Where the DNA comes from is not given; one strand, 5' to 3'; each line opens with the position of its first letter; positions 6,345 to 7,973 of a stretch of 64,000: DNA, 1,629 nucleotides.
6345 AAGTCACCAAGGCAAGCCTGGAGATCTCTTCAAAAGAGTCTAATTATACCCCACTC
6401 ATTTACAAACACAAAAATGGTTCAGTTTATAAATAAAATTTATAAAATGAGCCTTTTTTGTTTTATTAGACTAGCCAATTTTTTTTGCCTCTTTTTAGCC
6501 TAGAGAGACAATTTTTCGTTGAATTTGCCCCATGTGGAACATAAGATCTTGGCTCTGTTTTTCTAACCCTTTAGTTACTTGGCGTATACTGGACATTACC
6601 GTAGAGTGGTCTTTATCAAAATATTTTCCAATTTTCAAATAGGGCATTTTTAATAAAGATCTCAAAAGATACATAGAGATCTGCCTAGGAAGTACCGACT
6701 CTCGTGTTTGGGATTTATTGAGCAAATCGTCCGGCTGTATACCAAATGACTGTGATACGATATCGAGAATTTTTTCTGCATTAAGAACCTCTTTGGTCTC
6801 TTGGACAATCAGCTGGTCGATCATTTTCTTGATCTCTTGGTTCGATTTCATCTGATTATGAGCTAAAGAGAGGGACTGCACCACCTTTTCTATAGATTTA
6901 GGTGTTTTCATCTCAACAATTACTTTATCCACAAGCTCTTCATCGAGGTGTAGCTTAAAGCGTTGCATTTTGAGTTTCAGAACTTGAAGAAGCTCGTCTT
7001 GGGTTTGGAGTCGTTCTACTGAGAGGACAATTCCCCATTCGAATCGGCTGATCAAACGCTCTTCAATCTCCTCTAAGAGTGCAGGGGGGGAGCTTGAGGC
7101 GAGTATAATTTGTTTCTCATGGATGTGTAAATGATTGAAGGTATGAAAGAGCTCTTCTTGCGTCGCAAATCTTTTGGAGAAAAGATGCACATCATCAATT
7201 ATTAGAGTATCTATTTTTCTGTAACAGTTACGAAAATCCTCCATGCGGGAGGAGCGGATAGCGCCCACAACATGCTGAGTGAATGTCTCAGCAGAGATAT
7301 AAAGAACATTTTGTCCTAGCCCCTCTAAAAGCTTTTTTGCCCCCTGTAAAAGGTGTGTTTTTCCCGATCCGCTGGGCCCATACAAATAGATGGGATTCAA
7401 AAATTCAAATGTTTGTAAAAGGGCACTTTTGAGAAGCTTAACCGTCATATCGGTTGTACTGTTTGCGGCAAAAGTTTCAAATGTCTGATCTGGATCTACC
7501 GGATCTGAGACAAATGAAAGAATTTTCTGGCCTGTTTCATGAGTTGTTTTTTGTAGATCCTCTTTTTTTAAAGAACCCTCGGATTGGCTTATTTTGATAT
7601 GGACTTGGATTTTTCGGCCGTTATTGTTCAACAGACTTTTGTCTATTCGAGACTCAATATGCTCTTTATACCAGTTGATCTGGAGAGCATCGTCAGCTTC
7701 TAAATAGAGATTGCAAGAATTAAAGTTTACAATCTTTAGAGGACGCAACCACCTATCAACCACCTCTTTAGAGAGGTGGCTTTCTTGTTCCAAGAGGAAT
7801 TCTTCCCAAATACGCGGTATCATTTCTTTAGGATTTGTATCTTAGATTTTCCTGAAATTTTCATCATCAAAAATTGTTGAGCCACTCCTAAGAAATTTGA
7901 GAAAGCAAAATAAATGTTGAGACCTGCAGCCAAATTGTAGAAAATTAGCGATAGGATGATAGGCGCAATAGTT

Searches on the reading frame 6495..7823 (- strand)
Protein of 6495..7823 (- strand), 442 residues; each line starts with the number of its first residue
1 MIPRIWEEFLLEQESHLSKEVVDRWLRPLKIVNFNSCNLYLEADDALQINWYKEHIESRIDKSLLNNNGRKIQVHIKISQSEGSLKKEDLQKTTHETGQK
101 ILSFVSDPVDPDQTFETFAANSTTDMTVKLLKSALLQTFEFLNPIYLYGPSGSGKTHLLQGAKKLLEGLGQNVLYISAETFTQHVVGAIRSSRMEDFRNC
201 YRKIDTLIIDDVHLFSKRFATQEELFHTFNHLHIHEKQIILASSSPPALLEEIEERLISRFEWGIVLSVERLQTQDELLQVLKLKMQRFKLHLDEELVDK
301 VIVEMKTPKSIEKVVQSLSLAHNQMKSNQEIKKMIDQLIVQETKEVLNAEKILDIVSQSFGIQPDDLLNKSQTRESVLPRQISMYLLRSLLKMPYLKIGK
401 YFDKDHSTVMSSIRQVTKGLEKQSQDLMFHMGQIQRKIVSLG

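Call 41: search_protein_families(library=pfam, proteins=[window:6495-7823:-], max_evalue=0.00001)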
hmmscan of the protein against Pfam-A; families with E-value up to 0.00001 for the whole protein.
window:6495-7823:- (442 aa): 6 families
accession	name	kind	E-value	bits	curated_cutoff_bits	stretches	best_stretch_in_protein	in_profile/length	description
PF00308.24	Bac_DnaA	-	3.4e-42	144.8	23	1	111-266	3-160/162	Bacterial DnaA ATPAse domain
PF08299.17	Bac_DnaA_C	-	5.5e-23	81.2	31.5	1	350-416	2-69/69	Bacterial dnaA protein helix-turn-helix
PF01695.23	IstB_IS21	-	2.9e-08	33.9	24.1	1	111-244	60-193/238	IstB-like ATP binding protein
PF00004.35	AAA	-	1.7e-07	32.2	21.2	1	145-262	1-124/131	ATPase family associated with various cellular activities (AAA)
PF13173.12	AAA_14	-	5.8e-07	30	27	1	144-261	4-115/129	AAA domain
PF01637.24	ATPase_2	-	8.5e-06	26.2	33.2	0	143-178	21-56/225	ATPase domain predominantly from Archaea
